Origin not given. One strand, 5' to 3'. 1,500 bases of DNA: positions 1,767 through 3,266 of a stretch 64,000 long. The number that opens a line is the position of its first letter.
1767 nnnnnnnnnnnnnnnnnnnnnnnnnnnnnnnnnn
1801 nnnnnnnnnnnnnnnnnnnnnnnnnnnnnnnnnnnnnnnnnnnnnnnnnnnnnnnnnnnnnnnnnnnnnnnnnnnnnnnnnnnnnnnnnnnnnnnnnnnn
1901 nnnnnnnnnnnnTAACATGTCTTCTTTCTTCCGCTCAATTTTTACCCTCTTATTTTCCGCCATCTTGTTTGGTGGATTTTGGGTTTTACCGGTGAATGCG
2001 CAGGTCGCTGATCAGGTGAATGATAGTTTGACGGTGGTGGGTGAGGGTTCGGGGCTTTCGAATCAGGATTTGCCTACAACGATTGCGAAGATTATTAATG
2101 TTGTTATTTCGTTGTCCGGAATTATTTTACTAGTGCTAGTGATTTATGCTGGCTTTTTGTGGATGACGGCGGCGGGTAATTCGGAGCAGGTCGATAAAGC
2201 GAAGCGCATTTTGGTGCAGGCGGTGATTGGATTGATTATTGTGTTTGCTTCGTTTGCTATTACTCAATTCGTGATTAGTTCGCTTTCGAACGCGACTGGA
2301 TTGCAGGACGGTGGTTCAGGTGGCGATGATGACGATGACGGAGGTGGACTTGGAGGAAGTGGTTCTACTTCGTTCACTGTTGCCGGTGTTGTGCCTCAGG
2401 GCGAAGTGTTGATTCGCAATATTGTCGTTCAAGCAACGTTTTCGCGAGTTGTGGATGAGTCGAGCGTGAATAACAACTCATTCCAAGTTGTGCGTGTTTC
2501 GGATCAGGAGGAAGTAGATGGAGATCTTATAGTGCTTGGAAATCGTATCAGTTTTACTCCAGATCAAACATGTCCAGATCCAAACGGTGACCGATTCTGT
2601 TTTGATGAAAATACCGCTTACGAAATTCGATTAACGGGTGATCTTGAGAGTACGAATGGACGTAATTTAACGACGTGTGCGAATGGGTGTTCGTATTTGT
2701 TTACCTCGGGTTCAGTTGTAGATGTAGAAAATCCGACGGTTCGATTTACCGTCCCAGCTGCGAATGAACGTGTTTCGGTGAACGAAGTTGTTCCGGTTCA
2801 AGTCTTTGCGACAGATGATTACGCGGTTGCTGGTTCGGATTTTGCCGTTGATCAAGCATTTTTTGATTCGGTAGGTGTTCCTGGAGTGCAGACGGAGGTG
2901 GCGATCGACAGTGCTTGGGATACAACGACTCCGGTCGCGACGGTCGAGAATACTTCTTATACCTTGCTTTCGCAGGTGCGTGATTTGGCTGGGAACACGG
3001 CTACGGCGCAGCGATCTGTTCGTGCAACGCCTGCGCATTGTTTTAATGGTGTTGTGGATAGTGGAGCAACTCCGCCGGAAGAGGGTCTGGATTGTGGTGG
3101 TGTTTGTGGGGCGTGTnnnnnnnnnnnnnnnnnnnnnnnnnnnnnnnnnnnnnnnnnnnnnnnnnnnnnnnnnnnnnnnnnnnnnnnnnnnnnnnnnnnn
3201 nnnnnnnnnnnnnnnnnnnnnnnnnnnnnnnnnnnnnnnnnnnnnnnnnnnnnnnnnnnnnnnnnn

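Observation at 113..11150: Tandem genes fusing a VirB2/TrbC-like pilin hairpin to large adhesin-type ectodomains (about 600 aa and about 3077 aa)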

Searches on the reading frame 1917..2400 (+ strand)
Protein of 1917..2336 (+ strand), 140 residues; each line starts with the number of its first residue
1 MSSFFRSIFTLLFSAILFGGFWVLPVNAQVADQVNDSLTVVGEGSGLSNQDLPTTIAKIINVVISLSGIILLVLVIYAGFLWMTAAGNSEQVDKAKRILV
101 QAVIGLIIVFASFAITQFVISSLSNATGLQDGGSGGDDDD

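Call 7: search_protein_families(library=pfam, proteins=[window:1917-2400:+], max_evalue=1)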
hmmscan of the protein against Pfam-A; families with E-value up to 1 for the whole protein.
window:1917-2400:+ (161 aa): 10 families
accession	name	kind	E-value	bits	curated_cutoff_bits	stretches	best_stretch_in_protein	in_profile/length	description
PF18895.5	T4SS_pilin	-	8.8e-10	39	26.6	1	51-119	4-71/71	Type IV secretion system pilin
PF04956.18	TrbC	-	0.0024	18.5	27.9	1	46-116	34-95/98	TrbC/VIRB2 pilin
PF02322.20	Cyt_bd_oxida_II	-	0.0029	17.5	35.6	1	46-119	146-211/302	Cytochrome bd terminal oxidase subunit II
PF04290.18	DctQ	-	0.011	16.1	28.3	1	52-123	57-126/132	Tripartite ATP-independent periplasmic transporters, DctQ component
PF13803.12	DUF4184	-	0.044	14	25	1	54-122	146-208/229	Domain of unknown function (DUF4184)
PF11712.13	Vma12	-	0.047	14.1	25.5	1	49-121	68-131/137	Endoplasmic reticulum-based factor for assembly of V-ATPase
PF19554.4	DUF6077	-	0.051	12.8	27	1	66-120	7-57/354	Family of unknown function (DUF6077)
PF05545.16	FixQ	-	0.076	13.4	29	1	68-98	14-44/49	Cbb3-type cytochrome oxidase component FixQ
PF04893.22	Yip1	-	0.18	12.1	28.6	1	26-114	85-171/173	Yip1 domain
PF20221.3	DUF6580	-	0.34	11.5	27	0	62-118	55-109/162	Family of unknown function (DUF6580)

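Call 11: find_homologous_proteins(query=window:1917-2336:+, max_evalue=0.001)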
Query window:1917-2336:+ (140 aa): 143 proteins with E <= 0.001 among 211 candidates; the best 120 are listed.
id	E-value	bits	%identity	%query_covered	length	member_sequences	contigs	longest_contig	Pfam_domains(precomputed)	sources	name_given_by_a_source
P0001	1.1e-41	160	47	69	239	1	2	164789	PF18895.6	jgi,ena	jgi:hypothetical protein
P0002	2.6e-41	159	45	80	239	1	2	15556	PF18895.6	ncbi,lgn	-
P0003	7.4e-32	128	47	60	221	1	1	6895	PF18895.6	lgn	-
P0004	6.3e-31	125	37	71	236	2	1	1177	PF18895.6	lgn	-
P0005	5.4e-30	122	40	71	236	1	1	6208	PF18895.6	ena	-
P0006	7.7e-28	115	37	70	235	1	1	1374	PF18895.6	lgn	-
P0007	9.7e-28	115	41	59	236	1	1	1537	PF18895.6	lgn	-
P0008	1.6e-27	114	37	71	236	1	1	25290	PF18895.6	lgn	-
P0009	1.0e-26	111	57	63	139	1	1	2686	PF18895.6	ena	-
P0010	1.4e-24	104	50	87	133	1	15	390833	PF18895.6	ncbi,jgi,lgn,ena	-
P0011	5.9e-24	103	48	88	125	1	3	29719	PF18895.6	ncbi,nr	ncbi:pilin [Candidatus Parcubacteria bacterium]|nr:pilin [Patescibacteria group bacterium] MCG268751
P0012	1.0e-23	102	61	63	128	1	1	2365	PF18895.6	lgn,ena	-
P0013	2.8e-23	100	52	72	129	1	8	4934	PF18895.6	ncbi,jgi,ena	-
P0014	4.2e-23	100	63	58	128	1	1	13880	PF18895.6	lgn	-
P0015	4.3e-23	100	46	91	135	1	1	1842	PF18895.6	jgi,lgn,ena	-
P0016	4.6e-23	100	52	69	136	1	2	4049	PF18895.6,PF04956.19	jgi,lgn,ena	-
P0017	9.5e-23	99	63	58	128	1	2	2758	PF18895.6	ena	-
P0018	3.1e-22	97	53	70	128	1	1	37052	PF18895.6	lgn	-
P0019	5.5e-22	96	52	74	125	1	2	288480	PF18895.6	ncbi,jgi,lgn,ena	ncbi:MAG: hypothetical protein WCT24_00160 [Patescibacteria group bacterium]|jgi:hypothetical protei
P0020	5.9e-22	96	59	56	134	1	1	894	PF18895.6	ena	-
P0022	6.5e-22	96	57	62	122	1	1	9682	PF18895.6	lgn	-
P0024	1.2e-21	95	50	75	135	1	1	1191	PF18895.6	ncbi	-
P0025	1.4e-21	95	59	61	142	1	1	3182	PF18895.6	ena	-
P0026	1.4e-21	95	48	89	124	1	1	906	PF18895.6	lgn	-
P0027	1.5e-21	95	56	62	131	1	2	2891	PF18895.6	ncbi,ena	-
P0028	1.6e-21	95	50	74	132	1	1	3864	PF18895.6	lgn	-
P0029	1.9e-21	94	47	83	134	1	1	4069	PF18895.6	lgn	-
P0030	2.0e-21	94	51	66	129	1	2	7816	PF18895.6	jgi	jgi:hypothetical protein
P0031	2.1e-21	94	51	66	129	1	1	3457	PF18895.6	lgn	-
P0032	2.9e-21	94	46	90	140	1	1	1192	PF18895.6,PF04956.19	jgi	-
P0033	3.3e-21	94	62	58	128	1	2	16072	PF18895.6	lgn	-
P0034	3.3e-21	94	52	69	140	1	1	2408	PF18895.6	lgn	-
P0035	4.3e-21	93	46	84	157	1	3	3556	PF18895.6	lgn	-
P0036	4.6e-21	93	48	75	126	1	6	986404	PF18895.6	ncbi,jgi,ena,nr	ncbi:hypothetical protein HON52_00455 [Candidatus Uhrbacteria bacterium]|jgi:hypothetical protein|nr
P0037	5.8e-21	93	56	62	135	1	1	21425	PF18895.6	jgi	jgi:amino acid transporter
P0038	7.0e-21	93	59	57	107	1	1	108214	PF18895.6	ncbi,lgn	-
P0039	7.5e-21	92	46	79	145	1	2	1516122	PF18895.6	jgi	jgi:hypothetical protein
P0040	8.2e-21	92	40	99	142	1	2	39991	PF18895.6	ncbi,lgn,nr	ncbi:hypothetical protein IT408_03610 [Candidatus Uhrbacteria bacterium]|nr:hypothetical protein [Ca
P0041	9.9e-21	92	51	76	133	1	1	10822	PF18895.6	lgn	-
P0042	1.1e-20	92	43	87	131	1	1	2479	PF18895.6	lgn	-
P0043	1.8e-20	91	44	85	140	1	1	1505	PF18895.6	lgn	-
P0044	2.0e-20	91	58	54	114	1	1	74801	PF18895.6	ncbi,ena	-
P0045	2.1e-20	91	52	62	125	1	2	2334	PF18895.6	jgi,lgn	jgi:hypothetical protein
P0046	2.5e-20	91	53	73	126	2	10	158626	PF18895.6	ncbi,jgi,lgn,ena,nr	ncbi:hypothetical protein HN358_02880 [Candidatus Uhrbacteria bacterium]|jgi:hypothetical protein|nr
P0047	2.5e-20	91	58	54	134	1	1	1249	PF18895.6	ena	-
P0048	2.7e-20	91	51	71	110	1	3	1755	PF18895.6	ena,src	-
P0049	2.9e-20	91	45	60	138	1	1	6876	PF18895.6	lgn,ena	-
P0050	3.2e-20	90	52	69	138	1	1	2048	PF18895.6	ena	-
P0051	3.6e-20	90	44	94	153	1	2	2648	PF18895.6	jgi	-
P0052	4.1e-20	90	50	71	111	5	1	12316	PF18895.6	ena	-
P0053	7.5e-20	89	48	90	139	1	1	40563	PF18895.6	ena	-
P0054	1.2e-19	89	46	66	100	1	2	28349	PF18895.6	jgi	jgi:Na+-driven multidrug efflux pump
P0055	1.3e-19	88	45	84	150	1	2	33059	PF18895.6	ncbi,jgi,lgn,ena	ncbi:MAG: hypothetical protein WCV83_03370 [Candidatus Magasanikbacteria bacterium]|jgi:amino acid t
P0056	1.6e-19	88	49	75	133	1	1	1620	PF18895.6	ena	-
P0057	2.6e-19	87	40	88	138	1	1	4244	PF18895.6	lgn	-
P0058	3.0e-19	87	52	62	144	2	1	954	PF18895.6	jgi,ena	-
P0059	4.0e-19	87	45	74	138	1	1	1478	PF18895.6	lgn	-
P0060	5.3e-19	86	40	91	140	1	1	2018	PF18895.6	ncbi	-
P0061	6.3e-19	86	47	71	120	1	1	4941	PF18895.6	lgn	-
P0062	7.5e-19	86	52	65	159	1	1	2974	PF18895.6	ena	-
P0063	7.6e-19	86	49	66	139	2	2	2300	PF18895.6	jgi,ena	-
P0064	8.6e-19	86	43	72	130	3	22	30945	PF18895.6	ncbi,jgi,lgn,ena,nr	ncbi:hypothetical protein HOD96_01160 [Candidatus Falkowbacteria bacterium]|jgi:hypothetical protein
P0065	1.4e-18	85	52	63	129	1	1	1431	PF18895.6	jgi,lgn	-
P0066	1.5e-18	85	45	73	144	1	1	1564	PF18895.6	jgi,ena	-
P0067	1.7e-18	85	54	62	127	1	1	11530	PF18895.6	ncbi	ncbi:MAG: pilin [Candidatus Falkowbacteria bacterium]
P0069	2.0e-18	85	51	61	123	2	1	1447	PF18895.6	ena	-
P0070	2.2e-18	85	44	80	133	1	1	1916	PF18895.6,PF04956.19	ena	-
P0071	2.5e-18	84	40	94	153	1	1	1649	PF18895.6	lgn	-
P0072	2.8e-18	84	49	73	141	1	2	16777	PF18895.6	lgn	-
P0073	3.1e-18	84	53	58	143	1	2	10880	PF18895.6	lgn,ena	-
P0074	3.9e-18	84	54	54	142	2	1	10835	PF18895.6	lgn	-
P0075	3.9e-18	84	61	39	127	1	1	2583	PF18895.6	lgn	-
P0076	3.9e-18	84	47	68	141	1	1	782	PF18895.6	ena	-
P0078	4.5e-18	83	55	54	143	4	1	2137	PF18895.6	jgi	jgi:cytochrome bd-type quinol oxidase subunit 2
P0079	5.3e-18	83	49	66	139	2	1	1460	PF18895.6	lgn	-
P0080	5.3e-18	83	43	89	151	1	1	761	PF18895.6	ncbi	-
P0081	5.6e-18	83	51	67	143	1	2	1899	PF18895.6,PF01554.24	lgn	-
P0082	6.4e-18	83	50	57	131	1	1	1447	PF18895.6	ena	-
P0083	6.6e-18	83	59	54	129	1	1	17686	PF18895.6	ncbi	-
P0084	6.8e-18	83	49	71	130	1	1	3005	PF18895.6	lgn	-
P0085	7.4e-18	83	48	61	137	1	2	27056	PF18895.6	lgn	-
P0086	8.8e-18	83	43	70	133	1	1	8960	PF18895.6,PF04956.19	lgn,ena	-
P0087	9.9e-18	82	52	71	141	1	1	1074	PF18895.6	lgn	-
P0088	1.3e-17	82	50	73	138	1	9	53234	PF18895.6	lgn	-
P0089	1.4e-17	82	43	82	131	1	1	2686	PF18895.6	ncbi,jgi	-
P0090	1.5e-17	82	63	36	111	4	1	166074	PF18895.6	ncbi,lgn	-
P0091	1.5e-17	82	45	74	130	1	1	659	PF18895.6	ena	-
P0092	1.6e-17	82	52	59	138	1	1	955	PF18895.6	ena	-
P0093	1.8e-17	82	42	71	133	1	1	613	PF18895.6,PF04956.19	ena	-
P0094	2.2e-17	81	62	36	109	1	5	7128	PF18895.6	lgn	-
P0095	2.2e-17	81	53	62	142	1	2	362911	PF18895.6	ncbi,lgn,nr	ncbi:MAG: hypothetical protein BWY53_00138 [Parcubacteria group bacterium ADurb.Bin326]|nr:MAG: hypo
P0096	3.6e-17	81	48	67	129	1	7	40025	PF18895.6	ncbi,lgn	-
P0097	4.0e-17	80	48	66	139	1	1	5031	PF18895.6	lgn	-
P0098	4.0e-17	80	47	78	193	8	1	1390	PF18895.6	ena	-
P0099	5.5e-17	80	58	51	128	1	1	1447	PF18895.6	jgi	jgi:hypothetical protein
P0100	7.5e-17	80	45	74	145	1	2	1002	PF18895.6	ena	-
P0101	8.0e-17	79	47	64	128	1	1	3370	PF18895.6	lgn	-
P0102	8.8e-17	79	51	54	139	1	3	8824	PF18895.6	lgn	-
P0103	1.0e-16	79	42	76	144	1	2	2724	PF18895.6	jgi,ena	-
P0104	1.1e-16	79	48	71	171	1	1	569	PF18895.6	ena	-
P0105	1.2e-16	79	46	79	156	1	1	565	PF18895.6,PF04956.19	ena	-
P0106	1.3e-16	79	41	91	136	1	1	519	PF18895.6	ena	-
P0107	1.5e-16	79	54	57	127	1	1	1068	PF18895.6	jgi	jgi:hypothetical protein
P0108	1.6e-16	78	54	54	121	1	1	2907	PF18895.6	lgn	-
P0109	1.7e-16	78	47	73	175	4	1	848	PF18895.6,PF04956.19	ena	-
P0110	2.0e-16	78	56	49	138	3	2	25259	PF18895.6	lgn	-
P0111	2.0e-16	78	48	72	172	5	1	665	PF18895.6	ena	-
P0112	2.3e-16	78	44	67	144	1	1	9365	PF18895.6,PF04956.19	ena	-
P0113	2.3e-16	78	49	69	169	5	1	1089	PF18895.6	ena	-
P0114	3.0e-16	78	48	70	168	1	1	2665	PF18895.6,PF04956.19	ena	-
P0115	3.4e-16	77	44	76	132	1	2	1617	PF18895.6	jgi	jgi:hypothetical protein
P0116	4.0e-16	77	46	79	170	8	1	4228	PF18895.6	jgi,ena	-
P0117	4.3e-16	77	61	35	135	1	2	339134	PF18895.6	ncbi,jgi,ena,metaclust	metaclust:\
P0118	5.2e-16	77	47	76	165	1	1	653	PF18895.6,PF04956.19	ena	-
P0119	7.3e-16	76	63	35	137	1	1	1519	PF18895.6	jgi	jgi:hypothetical protein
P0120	7.3e-16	76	43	81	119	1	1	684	PF18895.6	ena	-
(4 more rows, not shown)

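Call 90: find_encoding_contigs(protein=P0001, flank=10000, max_places=2)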
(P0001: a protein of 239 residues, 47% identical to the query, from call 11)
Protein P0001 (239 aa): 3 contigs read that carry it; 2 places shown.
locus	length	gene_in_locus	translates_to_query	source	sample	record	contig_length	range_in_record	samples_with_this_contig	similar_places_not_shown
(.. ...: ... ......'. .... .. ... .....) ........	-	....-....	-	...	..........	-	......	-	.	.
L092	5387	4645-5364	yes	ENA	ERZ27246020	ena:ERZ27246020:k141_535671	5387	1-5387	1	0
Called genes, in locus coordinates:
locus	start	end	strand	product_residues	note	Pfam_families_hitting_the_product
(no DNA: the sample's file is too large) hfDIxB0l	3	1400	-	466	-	?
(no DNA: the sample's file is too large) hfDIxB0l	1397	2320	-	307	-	PF00483:NTP_transferase, PF12804:NTP_transf_3 (weak)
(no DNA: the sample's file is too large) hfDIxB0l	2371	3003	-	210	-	-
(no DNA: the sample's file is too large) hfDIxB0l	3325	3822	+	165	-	PF18895:T4SS_pilin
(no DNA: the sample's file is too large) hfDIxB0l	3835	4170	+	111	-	PF18895:T4SS_pilin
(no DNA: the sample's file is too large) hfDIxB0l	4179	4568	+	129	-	-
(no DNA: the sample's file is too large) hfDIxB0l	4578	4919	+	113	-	PF18895:T4SS_pilin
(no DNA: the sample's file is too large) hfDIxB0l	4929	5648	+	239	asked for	PF18895:T4SS_pilin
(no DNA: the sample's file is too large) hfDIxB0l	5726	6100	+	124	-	PF18895:T4SS_pilin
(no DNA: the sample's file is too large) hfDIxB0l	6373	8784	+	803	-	-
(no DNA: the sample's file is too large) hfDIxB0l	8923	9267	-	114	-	PF05635:23S_rRNA_IVP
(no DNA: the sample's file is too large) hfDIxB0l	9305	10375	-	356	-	PF10432:bact-PGI_C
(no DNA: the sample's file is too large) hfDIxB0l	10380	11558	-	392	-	PF01266:DAO (faint), PF07992:Pyr_redox_2, PF13450:NAD_binding_8 (faint), PF13738:Pyr_redox_3 (faint), PF00070:Pyr_redox, PF18267:Rubredoxin_C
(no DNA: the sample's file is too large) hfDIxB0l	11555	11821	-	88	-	PF13459:Fer4_15, PF13370:Fer4_13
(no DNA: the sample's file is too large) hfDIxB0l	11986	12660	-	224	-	PF01592:NifU_N, PF04324:Fer2_BFD (faint)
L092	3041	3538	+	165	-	PF18895:T4SS_pilin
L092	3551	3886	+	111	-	PF18895:T4SS_pilin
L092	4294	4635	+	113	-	PF18895:T4SS_pilin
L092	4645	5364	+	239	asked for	PF18895:T4SS_pilin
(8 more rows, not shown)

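Call 91: find_encoding_contigs(protein=P0010, flank=10000, max_places=2)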
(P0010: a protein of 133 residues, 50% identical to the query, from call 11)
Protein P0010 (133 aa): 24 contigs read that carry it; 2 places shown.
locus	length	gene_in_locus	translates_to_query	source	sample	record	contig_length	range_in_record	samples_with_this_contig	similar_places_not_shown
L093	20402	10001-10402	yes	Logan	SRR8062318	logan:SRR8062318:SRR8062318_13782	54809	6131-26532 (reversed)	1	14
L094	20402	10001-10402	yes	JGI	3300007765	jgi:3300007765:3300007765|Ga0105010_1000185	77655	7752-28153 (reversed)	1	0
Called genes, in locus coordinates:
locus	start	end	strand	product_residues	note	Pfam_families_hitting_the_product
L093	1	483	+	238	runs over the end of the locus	PF01988:VIT1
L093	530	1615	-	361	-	PF01926:MMR_HSR1, PF02421:FeoB_N, PF06071:YchF-GTPase_C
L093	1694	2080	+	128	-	-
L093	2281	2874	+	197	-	PF01250:Ribosomal_S6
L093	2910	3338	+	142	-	PF00436:SSB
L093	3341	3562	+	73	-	PF01084:Ribosomal_S18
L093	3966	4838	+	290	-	PF00483:NTP_transferase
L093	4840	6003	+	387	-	-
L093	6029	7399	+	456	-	PF01547:SBP_bac_1, PF13416:SBP_bac_8, PF13343:SBP_bac_6 (faint)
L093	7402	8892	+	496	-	PF18895:T4SS_pilin (weak)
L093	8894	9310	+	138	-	PF18895:T4SS_pilin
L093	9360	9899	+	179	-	PF18895:T4SS_pilin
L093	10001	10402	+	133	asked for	PF18895:T4SS_pilin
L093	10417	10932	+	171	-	PF18895:T4SS_pilin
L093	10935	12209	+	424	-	PF18895:T4SS_pilin (weak)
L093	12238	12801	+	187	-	PF18895:T4SS_pilin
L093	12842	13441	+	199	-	PF18895:T4SS_pilin (weak)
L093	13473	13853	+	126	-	PF18895:T4SS_pilin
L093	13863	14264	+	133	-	PF18895:T4SS_pilin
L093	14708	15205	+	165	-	PF18895:T4SS_pilin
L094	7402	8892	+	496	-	PF18895:T4SS_pilin (weak)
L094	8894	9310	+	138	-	PF18895:T4SS_pilin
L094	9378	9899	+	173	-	PF18895:T4SS_pilin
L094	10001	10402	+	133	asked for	PF18895:T4SS_pilin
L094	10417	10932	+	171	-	PF18895:T4SS_pilin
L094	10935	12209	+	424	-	PF18895:T4SS_pilin (weak)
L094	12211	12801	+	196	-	PF18895:T4SS_pilin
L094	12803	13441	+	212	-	PF18895:T4SS_pilin (weak)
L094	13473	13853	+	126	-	PF18895:T4SS_pilin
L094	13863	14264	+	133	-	PF18895:T4SS_pilin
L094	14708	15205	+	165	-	PF18895:T4SS_pilin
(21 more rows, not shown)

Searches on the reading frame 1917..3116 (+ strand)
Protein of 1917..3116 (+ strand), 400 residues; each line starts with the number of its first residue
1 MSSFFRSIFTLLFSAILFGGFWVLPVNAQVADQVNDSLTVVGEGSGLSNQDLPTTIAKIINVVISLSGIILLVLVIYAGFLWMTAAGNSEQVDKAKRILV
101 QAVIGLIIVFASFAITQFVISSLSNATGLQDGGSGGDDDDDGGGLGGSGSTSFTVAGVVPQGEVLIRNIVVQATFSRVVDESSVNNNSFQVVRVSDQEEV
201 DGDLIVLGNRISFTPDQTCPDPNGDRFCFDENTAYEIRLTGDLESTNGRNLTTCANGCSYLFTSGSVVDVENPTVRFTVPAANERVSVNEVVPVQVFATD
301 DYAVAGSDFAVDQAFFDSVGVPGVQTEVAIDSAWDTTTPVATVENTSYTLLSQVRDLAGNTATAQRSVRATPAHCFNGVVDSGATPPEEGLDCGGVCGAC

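Call 32: search_protein_families(library=pfam, proteins=[window:1917-3116:+], max_evalue=0.01)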
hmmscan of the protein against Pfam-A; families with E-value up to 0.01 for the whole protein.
window:1917-3116:+ (400 aa): 4 families
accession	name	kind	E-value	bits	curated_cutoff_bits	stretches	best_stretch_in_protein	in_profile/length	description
PF18895.5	T4SS_pilin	-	2e-09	37.8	26.6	1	51-119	4-71/71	Type IV secretion system pilin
PF13205.12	Big_5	-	4.1e-05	24.7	23.6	1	168-252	22-96/105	Bacterial Ig-like domain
PF17957.7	Big_7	-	8.5e-05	23.6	24.1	1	273-350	1-68/70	Bacterial Ig domain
PF04956.18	TrbC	-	0.0074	16.9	27.9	0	50-116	35-95/98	TrbC/VIRB2 pilin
